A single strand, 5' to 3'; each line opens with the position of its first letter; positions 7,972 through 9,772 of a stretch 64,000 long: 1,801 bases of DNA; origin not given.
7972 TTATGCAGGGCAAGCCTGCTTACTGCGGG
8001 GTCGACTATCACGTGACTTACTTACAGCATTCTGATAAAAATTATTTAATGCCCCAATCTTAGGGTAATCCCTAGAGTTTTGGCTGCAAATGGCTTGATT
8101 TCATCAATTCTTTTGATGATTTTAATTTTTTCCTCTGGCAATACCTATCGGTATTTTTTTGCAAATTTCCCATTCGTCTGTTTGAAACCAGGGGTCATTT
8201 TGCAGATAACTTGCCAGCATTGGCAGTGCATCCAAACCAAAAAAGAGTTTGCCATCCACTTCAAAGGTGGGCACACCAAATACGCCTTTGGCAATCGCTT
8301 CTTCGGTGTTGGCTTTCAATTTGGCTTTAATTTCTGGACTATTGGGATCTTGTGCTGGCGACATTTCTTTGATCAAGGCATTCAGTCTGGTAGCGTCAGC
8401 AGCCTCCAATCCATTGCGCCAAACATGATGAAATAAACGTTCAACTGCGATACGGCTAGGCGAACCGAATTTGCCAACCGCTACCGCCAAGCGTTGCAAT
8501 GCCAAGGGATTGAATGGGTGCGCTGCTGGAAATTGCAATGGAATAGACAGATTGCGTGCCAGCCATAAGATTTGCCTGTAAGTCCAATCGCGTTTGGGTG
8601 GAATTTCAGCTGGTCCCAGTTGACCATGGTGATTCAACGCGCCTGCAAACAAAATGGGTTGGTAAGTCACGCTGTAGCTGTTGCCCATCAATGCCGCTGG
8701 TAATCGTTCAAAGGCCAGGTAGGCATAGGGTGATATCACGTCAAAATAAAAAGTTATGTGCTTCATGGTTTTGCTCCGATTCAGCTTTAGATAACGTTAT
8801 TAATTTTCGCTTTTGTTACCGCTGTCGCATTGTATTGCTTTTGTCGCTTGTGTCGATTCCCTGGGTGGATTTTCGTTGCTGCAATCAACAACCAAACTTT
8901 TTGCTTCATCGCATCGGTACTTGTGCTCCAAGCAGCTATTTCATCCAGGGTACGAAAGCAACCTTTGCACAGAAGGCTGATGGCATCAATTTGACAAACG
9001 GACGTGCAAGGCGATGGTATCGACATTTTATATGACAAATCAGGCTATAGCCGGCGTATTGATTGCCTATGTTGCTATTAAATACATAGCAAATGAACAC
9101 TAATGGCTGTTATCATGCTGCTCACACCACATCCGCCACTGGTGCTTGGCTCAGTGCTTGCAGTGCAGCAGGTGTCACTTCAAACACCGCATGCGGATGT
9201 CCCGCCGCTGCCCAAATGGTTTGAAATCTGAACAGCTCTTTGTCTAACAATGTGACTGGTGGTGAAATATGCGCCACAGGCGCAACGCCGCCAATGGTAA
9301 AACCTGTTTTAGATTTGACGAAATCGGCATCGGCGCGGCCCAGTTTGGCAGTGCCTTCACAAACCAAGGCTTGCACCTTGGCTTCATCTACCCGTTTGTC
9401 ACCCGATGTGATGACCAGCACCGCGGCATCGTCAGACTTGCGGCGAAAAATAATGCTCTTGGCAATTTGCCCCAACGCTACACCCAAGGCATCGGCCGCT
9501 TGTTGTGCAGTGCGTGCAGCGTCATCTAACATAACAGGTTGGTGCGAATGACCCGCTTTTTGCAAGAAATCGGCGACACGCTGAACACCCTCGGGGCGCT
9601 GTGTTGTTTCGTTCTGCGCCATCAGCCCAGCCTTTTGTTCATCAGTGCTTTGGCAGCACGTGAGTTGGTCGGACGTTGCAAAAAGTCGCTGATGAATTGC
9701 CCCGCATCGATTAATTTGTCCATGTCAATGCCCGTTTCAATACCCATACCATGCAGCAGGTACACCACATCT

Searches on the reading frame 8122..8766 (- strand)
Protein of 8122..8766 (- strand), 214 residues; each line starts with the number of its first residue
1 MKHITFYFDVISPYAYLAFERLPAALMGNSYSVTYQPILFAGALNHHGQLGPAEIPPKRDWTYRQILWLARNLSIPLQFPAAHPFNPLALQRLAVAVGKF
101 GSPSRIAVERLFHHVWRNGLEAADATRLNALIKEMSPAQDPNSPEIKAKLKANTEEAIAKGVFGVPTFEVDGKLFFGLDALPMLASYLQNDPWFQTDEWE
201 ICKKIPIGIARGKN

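Call 13: search_protein_families(library=pfam, proteins=[window:8122-8766:-])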
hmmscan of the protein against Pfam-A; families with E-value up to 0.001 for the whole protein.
window:8122-8766:- (214 aa): 1 family
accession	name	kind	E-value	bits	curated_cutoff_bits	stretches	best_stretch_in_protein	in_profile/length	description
PF01323.26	DSBA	-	1.2e-31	110.5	25.6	1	4-189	2-191/191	DSBA-like thioredoxin domain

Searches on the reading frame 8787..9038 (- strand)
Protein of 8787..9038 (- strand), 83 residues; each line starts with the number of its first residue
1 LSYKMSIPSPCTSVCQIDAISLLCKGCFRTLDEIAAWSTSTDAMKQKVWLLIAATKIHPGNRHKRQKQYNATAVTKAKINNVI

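Call 85: search_protein_families(library=pfam, proteins=[window:8787-9038:-], max_evalue=0.01)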
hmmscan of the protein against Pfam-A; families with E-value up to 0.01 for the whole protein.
window:8787-9038:- (83 aa): 1 family
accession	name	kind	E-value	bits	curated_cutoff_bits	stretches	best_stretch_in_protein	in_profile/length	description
PF06945.18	DUF1289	-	6.1e-17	61.6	27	1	9-54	1-45/47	Protein of unknown function (DUF1289)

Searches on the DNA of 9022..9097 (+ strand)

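Call 77: build_rna_model(alignment_id=A10, structure=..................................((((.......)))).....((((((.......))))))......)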
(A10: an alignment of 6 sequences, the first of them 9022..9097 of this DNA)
Model R1 built from alignment A10 (6 sequences, 79 columns); structure: as given.
model positions 76; base pairs 10; branch points 1; effective number of sequences 2.95; information 0.743 bits per position. Calibrated on 0.2 Mb of random sequence (short: E-values are rough).
structure used (alignment columns):
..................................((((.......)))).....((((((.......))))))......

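Call 78: search_with_rna_model(model_id=R1, source=window, filters=off, max_evalue=10)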
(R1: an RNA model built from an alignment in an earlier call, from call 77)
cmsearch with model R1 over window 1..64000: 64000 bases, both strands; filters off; matches with E-value up to 10: 14.
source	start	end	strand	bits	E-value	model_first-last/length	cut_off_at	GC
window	16872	16947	-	93.2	2.6e-21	1-76/76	no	0.33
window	31296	31371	+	91.2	7.9e-21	1-76/76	no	0.29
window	9022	9097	+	88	5.4e-20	1-76/76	no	0.34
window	59251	59326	+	83.9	5.6e-19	1-76/76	no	0.3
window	54759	54834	+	82.5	1.3e-18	1-76/76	no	0.43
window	48168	48246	-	74.3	1.6e-16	1-76/76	no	0.38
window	15079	15154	-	39.3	1.2e-07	1-76/76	no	0.38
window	10838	10912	-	38.4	2.1e-07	1-76/76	no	0.35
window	16824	16902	+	20.6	0.0065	1-76/76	no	0.29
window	31341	31400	-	12.5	0.76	1-76/76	no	0.27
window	9073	9096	-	12.4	0.81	47-70/76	no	0.25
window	48170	48192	+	11.5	1.4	48-70/76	no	0.26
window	54810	54831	-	10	3.2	49-70/76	no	0.32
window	34902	34972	-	9.4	4.8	1-76/76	no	0.37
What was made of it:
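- Checked: The covariance model with filters off adds 15079-15154(-) and 10838-10912(-) at E of about 1e-7 (call 78).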

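Call 80: search_with_rna_model(model_id=R1, sources=[window, L001, L002, L003, L004, L005, L006, L007, L008, L009, L010, L011, L012, L013, L014, L015, L016, L017, L018, L019, L020, L021, L022, L023, L024, L025, L026, L027, L028, L029, L030, L031, L032, L033, L034, L035, L036, L037, L038, L039, L040, L041, L042, L043, L044, L045, L046, L047, L048, L049, L050, L051, L052, L053, L054, L055, L056, L057, L058, L059, L060, L061, L062, L063, L064, L065, L066, L067, L068, L069, L070, L071, L072, L073, L074, L075, L076, L077, L078, L079, L080, L081, L082, L083, L084, L085, L086, L087, L088, L089, L090, L091, L092, L093, L094, L095, L096, L098, L099, L101], max_evalue=0.001, make_alignment=true)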
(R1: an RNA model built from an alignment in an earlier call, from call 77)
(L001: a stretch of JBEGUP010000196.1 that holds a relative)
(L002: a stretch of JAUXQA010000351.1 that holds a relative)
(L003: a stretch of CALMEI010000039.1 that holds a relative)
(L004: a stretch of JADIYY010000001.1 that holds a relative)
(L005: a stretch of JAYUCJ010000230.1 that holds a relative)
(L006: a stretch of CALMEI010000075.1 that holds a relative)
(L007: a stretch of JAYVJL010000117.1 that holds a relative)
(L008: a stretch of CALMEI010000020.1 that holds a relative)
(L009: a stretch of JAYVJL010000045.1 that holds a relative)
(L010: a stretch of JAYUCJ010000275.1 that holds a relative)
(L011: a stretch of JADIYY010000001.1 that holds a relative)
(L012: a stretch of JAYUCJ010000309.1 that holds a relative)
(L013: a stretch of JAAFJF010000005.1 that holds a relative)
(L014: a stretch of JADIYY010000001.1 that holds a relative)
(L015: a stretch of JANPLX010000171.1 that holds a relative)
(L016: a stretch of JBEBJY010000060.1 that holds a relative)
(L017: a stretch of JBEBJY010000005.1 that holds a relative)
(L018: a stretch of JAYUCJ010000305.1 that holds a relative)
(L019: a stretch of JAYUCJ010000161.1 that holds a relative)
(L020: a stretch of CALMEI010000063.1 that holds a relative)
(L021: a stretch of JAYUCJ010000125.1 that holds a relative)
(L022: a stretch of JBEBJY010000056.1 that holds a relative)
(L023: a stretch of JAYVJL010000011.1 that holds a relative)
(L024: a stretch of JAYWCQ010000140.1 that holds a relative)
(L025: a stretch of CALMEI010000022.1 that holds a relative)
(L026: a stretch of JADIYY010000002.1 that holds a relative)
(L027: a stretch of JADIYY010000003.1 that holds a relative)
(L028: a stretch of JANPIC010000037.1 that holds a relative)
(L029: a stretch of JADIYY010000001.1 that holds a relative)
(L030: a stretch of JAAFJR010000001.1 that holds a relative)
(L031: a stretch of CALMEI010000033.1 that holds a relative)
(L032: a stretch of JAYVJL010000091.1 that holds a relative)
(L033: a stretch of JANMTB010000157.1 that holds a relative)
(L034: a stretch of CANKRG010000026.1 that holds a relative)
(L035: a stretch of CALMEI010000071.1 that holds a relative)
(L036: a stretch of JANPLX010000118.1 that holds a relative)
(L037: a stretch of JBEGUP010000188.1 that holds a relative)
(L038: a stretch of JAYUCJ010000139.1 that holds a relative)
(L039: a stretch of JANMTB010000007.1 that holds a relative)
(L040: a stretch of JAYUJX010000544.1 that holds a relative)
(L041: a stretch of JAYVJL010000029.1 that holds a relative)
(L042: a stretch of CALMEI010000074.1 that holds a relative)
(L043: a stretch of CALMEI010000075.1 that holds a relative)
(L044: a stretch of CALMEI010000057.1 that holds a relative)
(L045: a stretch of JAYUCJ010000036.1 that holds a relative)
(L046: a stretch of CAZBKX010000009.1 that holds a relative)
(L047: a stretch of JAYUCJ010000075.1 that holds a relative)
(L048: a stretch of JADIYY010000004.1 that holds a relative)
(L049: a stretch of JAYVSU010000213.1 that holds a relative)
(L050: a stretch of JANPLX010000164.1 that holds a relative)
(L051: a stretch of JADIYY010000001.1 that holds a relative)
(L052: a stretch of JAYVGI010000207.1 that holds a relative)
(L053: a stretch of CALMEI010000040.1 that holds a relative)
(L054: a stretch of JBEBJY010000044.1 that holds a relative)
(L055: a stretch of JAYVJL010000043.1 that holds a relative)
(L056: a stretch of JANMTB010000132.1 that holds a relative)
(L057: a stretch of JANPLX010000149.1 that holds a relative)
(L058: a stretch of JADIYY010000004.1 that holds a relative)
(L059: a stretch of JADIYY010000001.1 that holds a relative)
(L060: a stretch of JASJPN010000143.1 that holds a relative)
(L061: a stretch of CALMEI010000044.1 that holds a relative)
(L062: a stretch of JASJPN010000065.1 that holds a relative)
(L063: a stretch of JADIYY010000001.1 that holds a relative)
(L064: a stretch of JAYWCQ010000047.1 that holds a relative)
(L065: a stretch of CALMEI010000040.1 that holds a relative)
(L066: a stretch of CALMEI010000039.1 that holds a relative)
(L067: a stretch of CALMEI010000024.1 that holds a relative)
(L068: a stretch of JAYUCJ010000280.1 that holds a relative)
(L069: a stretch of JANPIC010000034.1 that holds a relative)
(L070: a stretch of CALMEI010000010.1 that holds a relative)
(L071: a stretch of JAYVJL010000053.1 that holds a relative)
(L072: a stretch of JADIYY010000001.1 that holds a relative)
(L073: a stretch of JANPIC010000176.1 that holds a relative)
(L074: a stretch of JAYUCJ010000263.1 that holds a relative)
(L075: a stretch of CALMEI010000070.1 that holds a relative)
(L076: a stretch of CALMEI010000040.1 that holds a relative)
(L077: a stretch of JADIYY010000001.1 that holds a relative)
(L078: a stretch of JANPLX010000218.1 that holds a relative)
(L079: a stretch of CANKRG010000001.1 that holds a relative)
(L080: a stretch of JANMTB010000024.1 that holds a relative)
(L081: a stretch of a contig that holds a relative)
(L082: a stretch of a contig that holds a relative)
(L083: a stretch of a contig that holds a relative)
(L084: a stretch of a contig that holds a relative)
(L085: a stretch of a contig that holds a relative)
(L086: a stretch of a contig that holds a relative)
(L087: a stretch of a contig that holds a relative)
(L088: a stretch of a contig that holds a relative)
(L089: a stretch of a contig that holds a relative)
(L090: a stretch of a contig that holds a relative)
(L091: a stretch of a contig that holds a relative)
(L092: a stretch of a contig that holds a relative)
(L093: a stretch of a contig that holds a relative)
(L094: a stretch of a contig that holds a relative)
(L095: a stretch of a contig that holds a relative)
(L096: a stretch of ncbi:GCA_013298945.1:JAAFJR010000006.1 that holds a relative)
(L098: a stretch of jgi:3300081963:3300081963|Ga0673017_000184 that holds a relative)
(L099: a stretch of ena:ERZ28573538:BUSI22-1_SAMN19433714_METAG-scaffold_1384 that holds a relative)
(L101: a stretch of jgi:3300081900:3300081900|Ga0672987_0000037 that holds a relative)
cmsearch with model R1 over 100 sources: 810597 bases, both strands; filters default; matches with E-value up to 0.001: 210.
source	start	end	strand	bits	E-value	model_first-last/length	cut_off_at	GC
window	16872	16947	-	93.2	3.3e-20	1-76/76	no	0.33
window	31296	31371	+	91.2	1e-19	1-76/76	no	0.29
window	9022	9097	+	88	6.8e-19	1-76/76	no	0.34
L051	4080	4155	+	87.8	7.5e-19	1-76/76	no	0.3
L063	5904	5979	-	86.8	1.4e-18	1-76/76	no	0.34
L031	363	438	-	85.2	3.3e-18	1-76/76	no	0.34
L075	3292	3367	+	84.6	4.8e-18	1-76/76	no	0.29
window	59251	59326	+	83.9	7.1e-18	1-76/76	no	0.3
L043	1197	1272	-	83.6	8.9e-18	1-76/76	no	0.3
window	54759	54834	+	82.5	1.6e-17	1-76/76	no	0.43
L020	3514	3589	+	82.2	2e-17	1-76/76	no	0.38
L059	2135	2210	+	80.6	4.9e-17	1-76/76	no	0.28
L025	1159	1234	-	80.6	5.1e-17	1-76/76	no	0.37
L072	6248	6323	-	79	1.3e-16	1-76/76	no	0.29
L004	7137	7212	-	78.9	1.3e-16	1-76/76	no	0.33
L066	2254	2329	-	78.9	1.4e-16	1-76/76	no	0.32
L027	5412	5487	-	78.4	1.9e-16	1-76/76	no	0.29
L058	1186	1261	-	77.4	3.2e-16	1-76/76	no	0.32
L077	7670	7745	-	76.9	4.4e-16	1-76/76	no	0.3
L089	4916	4991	+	76.9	4.4e-16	1-76/76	no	0.36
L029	6340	6415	-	76.7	4.9e-16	1-76/76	no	0.3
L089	737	812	+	76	7.5e-16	1-76/76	no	0.32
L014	4834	4912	+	75.7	8.7e-16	1-76/76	no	0.37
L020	5201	5276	-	74.2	2.1e-15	1-76/76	no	0.3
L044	5766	5841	-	73.8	2.6e-15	1-76/76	no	0.28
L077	1353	1428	-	73.7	2.8e-15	1-76/76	no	0.3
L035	1002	1077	+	73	4.3e-15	1-76/76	no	0.37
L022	436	512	+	71.8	8.5e-15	1-76/76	no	0.29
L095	3726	3801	+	71.1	1.3e-14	1-76/76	no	0.33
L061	751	826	+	71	1.4e-14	1-76/76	no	0.36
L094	1796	1873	-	70.9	1.5e-14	1-76/76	no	0.29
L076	2693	2768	+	70.7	1.6e-14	1-76/76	no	0.34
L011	1215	1290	-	69.4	3.6e-14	1-76/76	no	0.29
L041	7166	7241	+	69.3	3.7e-14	1-76/76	no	0.38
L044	4576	4651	-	69.2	3.9e-14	1-76/76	no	0.3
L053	6146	6221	-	68.7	5.3e-14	1-76/76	no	0.34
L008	5968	6044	+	68.7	5.4e-14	1-76/76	no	0.34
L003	4283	4362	-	67.7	9.7e-14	1-76/76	no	0.29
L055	1995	2070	-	67.1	1.4e-13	1-76/76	no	0.34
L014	1299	1374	+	66.8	1.6e-13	1-76/76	no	0.24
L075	1327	1402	+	66.7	1.7e-13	1-76/76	no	0.34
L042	5411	5486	-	66.5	1.9e-13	1-76/76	no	0.37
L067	211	286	+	66.4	2e-13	1-76/76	no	0.36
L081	7199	7275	+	66.1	2.5e-13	1-76/76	no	0.34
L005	5730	5805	+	66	2.6e-13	1-76/76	no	0.37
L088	4598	4677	-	65.9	2.7e-13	1-76/76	no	0.3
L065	5093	5168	+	65.2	4.1e-13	1-76/76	no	0.29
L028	7627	7703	-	64.9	4.9e-13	1-76/76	no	0.31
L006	936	1011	-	64.7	5.4e-13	1-76/76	no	0.37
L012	3612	3690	+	64.6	5.9e-13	1-76/76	no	0.34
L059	5887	5962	+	64.3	7.1e-13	1-76/76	no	0.36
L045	6592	6669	+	64.2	7.1e-13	1-76/76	no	0.47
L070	3579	3655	+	63.9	8.5e-13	1-76/76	no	0.36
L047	2342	2417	+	63.9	8.5e-13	1-76/76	no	0.32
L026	5425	5500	+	63.8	9e-13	1-76/76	no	0.39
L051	2360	2435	+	63.8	9e-13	1-76/76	no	0.3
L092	1220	1295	-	63.8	9.1e-13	1-76/76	no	0.25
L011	4752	4827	+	63.7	9.6e-13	1-76/76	no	0.36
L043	5020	5095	+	63.6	1e-12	1-76/76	no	0.37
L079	4636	4706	+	63.5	1.1e-12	1-76/76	no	0.32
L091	1713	1788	-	63.4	1.2e-12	1-76/76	no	0.28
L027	2786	2862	+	63.3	1.3e-12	1-76/76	no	0.36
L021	582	660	+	63.1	1.4e-12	1-76/76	no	0.35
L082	2623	2701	+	62.6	1.8e-12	1-76/76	no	0.33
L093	4939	5014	-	62.4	2.1e-12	1-76/76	no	0.36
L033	323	398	+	62.4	2.1e-12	1-76/76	no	0.33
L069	5490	5565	+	62.2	2.3e-12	1-76/76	no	0.3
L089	1916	1991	+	61.9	2.7e-12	1-76/76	no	0.33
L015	4203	4277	+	61.9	2.8e-12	1-76/76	no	0.35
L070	324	399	-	61.9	2.9e-12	1-76/76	no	0.38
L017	1609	1684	-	60.9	5e-12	1-76/76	no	0.39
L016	437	512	+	60.9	5.1e-12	1-76/76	no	0.38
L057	5305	5380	+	60.9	5.1e-12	1-76/76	no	0.36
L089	2876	2952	+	60.4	6.8e-12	1-76/76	no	0.34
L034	7598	7677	-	60.3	7.1e-12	1-76/76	no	0.31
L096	12524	12599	-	60.1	8.2e-12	1-76/76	no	0.29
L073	187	262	-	59.9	9.1e-12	1-76/76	no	0.32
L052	5035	5110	+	59.4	1.2e-11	1-76/76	no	0.3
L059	7221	7296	+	59.4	1.2e-11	1-76/76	no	0.29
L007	6147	6223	+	59.2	1.4e-11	1-76/76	no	0.34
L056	538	613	-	58.6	1.9e-11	1-76/76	no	0.39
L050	4000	4075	-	58.4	2.1e-11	1-76/76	no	0.34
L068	721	798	+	57.9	2.8e-11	1-76/76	no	0.37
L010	2446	2524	-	57.8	3e-11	1-76/76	no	0.33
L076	816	891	+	57.8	3.1e-11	1-76/76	no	0.36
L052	914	994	-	57.8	3.2e-11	1-76/76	no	0.35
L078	5177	5245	+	57.6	3.4e-11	1-76/76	no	0.33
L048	3123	3198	+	57.6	3.4e-11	1-76/76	no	0.37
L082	1795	1871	+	57.3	4.2e-11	1-76/76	no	0.36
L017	7540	7614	+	57.1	4.6e-11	1-76/76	no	0.32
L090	889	967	-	57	4.8e-11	1-76/76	no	0.3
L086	2375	2450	-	56.8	5.6e-11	1-76/76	no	0.33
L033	7477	7552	+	56.7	6e-11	1-76/76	no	0.3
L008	35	110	-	56.1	8.3e-11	1-76/76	no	0.34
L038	7333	7411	-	56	8.8e-11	1-76/76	no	0.32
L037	45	121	-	55.9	9.4e-11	1-76/76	no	0.36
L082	4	64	+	55.5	1.2e-10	16-76/76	no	0.31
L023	2040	2118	-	55.5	1.2e-10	1-76/76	no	0.35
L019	5416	5494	-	55.4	1.2e-10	1-76/76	no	0.33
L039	2776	2851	-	55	1.6e-10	1-76/76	no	0.33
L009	153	228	-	55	1.6e-10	1-76/76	no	0.36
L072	5675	5755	-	54.9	1.7e-10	1-76/76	no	0.31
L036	4877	4952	-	54.7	1.9e-10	1-76/76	no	0.38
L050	6693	6768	-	54.3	2.3e-10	1-76/76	no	0.42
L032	4559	4625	+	54.3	2.4e-10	1-76/76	no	0.31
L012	6439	6515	+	54.2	2.6e-10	1-76/76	no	0.38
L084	2403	2481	+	54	2.8e-10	1-76/76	no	0.35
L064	3421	3491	+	53.9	3e-10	1-76/76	no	0.32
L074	4451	4525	-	53.8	3.2e-10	1-76/76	no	0.37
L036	3951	4026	+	53.7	3.4e-10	1-76/76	no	0.36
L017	4720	4796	-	53.6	3.5e-10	1-76/76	no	0.4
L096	3292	3371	-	53.3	4.3e-10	1-76/76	no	0.36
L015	3494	3573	-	52.6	6.6e-10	1-76/76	no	0.34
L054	1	65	-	52.1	8.6e-10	1-64/76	3'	0.37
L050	5296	5362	-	52.1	8.8e-10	1-76/76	no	0.33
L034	156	231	+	52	8.9e-10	1-76/76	no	0.42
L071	5864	5939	+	51.8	1e-09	1-76/76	no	0.34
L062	2624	2700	+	51.7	1.1e-09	1-76/76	no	0.32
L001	274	350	-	51.6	1.1e-09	1-76/76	no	0.35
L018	3692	3767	+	51.5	1.2e-09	1-76/76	no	0.38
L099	11199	11276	-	51.5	1.2e-09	1-76/76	no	0.37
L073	6042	6118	-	51.4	1.3e-09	1-76/76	no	0.34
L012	7470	7548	+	51.4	1.3e-09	1-76/76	no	0.38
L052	643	718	+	51.3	1.4e-09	1-76/76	no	0.34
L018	2474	2549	-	51.3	1.4e-09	1-76/76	no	0.34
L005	2581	2647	+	51.2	1.5e-09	1-76/76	no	0.34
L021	4661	4737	-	51.1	1.6e-09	1-76/76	no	0.29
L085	2817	2892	-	50.8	1.9e-09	1-76/76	no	0.39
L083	1617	1694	-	50.7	2e-09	1-76/76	no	0.32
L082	4028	4103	+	50.6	2e-09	1-76/76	no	0.41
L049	7453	7528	-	50.4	2.3e-09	1-76/76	no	0.38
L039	1959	2034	+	50.3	2.5e-09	1-76/76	no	0.29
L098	2138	2213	-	50.1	2.7e-09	1-76/76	no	0.34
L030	1395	1473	+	50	3e-09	1-76/76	no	0.3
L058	7923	7998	+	49.9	3.2e-09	1-76/76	no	0.33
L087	6059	6134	-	49.7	3.5e-09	1-76/76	no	0.3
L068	1910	1985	-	49.5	3.9e-09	1-76/76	no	0.29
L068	1204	1279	-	49.5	3.9e-09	1-76/76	no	0.36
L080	6605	6680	+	49.5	4e-09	1-76/76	no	0.33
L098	13934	14010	-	49.4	4.1e-09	1-76/76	no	0.36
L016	6343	6407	-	49.4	4.1e-09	1-76/76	no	0.34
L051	2771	2846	+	49.4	4.2e-09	1-76/76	no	0.28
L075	16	67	+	49.3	4.3e-09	25-76/76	no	0.33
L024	691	767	+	49.3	4.4e-09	1-76/76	no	0.32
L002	3837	3912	+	49.3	4.5e-09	1-76/76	no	0.46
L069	2908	2984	+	49.2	4.6e-09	1-76/76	no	0.35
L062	993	1066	-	48.9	5.7e-09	1-76/76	no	0.35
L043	168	246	-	48.7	6.4e-09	1-76/76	no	0.37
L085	264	339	-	48.3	7.8e-09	1-76/76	no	0.36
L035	2704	2780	+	48.1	9.1e-09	1-76/76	no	0.38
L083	2402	2477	-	48.1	9.1e-09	1-76/76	no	0.47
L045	6460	6535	-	47.9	1e-08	1-76/76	no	0.38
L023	80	156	-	47.7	1.1e-08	1-76/76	no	0.43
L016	3821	3902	-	47.2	1.5e-08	1-76/76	no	0.34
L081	3617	3692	+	47.2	1.5e-08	1-76/76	no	0.33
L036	3293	3361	+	47.1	1.6e-08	1-76/76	no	0.32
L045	1582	1634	-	47.1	1.6e-08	24-76/76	no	0.36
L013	3058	3135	+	46.6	2.2e-08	1-76/76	no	0.37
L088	258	335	+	46.5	2.2e-08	1-76/76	no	0.42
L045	4515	4590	-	46.3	2.5e-08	1-76/76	no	0.33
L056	3656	3730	+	46.3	2.6e-08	1-76/76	no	0.39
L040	2985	3061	-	45.6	3.8e-08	1-76/76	no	0.32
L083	5762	5837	-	44.9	5.9e-08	1-76/76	no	0.45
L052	4115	4187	+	44.9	5.9e-08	1-76/76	no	0.26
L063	4089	4163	+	44.7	6.4e-08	1-76/76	no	0.32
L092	4470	4547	-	44.1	9.3e-08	1-76/76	no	0.33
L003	725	800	-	42.8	1.9e-07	1-76/76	no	0.38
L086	7109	7183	-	42.7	2.1e-07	1-76/76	no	0.27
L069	4289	4368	+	42.6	2.3e-07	1-76/76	no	0.38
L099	4840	4915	-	42.4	2.5e-07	1-76/76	no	0.39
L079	7163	7239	-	42.4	2.5e-07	1-76/76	no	0.31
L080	2184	2260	+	42.2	2.8e-07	1-76/76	no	0.31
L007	2073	2146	+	41.7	3.7e-07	1-76/76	no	0.36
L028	5085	5160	-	41.5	4.3e-07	1-76/76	no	0.22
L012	7886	7963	+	41.3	4.8e-07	1-76/76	no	0.32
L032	1676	1751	+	40.8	6.4e-07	1-76/76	no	0.36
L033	4568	4644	-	40.7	6.6e-07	1-76/76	no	0.35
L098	7267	7343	-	40.4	7.9e-07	1-76/76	no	0.32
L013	226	303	-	39.9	1.1e-06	1-76/76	no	0.38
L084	958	1033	+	39.5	1.4e-06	1-76/76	no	0.33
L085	4328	4406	+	39.4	1.4e-06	1-76/76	no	0.46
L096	1966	2040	-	39.2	1.6e-06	1-76/76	no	0.37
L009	5366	5442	+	37.7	3.8e-06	1-76/76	no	0.35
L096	427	503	-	37.6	4.1e-06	1-76/76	no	0.3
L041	49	122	+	37.6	4.1e-06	1-76/76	no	0.31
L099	1067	1143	-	37.4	4.5e-06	1-76/76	no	0.27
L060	2421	2497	+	37.2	5.1e-06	1-76/76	no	0.45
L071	424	499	-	36.9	6.2e-06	1-76/76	no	0.34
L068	5746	5822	-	36.4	8.1e-06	1-76/76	no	0.31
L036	1201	1278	+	36.4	8.2e-06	1-76/76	no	0.32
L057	4015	4090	-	36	1e-05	1-76/76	no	0.29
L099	2421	2496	-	35.5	1.4e-05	1-76/76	no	0.34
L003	7255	7328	+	35.4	1.5e-05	1-76/76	no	0.32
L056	2825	2899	+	34.7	2.3e-05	1-76/76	no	0.39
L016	1784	1859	+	33.8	3.7e-05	1-76/76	no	0.37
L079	3036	3111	+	33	6e-05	1-76/76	no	0.25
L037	1027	1106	-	32.9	6.6e-05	1-76/76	no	0.44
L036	7853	7928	+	32.3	9e-05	1-76/76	no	0.43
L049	258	334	+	31.8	0.00012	1-76/76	no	0.4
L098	3351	3428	-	31.2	0.00018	1-76/76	no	0.38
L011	2524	2590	+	30.8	0.00021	1-76/76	no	0.37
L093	3165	3240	-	30.2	0.00032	1-76/76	no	0.3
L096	6274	6348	-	30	0.00035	1-76/76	no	0.33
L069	2124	2199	+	29.6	0.00043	1-76/76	no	0.47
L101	1506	1582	-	29.3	0.00052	1-76/76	no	0.3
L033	1906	1982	-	28.8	0.00071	1-76/76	no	0.39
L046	2240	2314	-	28.7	0.00076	1-76/76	no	0.45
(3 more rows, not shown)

Alignment A11: 150 matches aligned to the model, 84 columns, each read 5' to 3' on its own strand. Consensus structure (alignment columns), stored with it:
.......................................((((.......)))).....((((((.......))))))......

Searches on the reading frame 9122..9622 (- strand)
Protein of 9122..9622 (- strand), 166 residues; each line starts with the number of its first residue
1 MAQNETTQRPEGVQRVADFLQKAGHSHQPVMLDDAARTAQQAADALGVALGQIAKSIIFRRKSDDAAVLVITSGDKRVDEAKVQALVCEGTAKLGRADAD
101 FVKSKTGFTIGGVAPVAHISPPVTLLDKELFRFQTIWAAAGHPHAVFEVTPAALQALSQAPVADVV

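Call 13: search_protein_families(library=pfam, proteins=[window:9122-9622:-])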
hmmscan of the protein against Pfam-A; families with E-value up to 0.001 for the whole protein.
window:9122-9622:- (166 aa): 1 family
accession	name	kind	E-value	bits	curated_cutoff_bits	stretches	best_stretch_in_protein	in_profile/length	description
PF04073.20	tRNA_edit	-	1.3e-23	83.8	25.5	1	35-156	3-122/123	Aminoacyl-tRNA editing domain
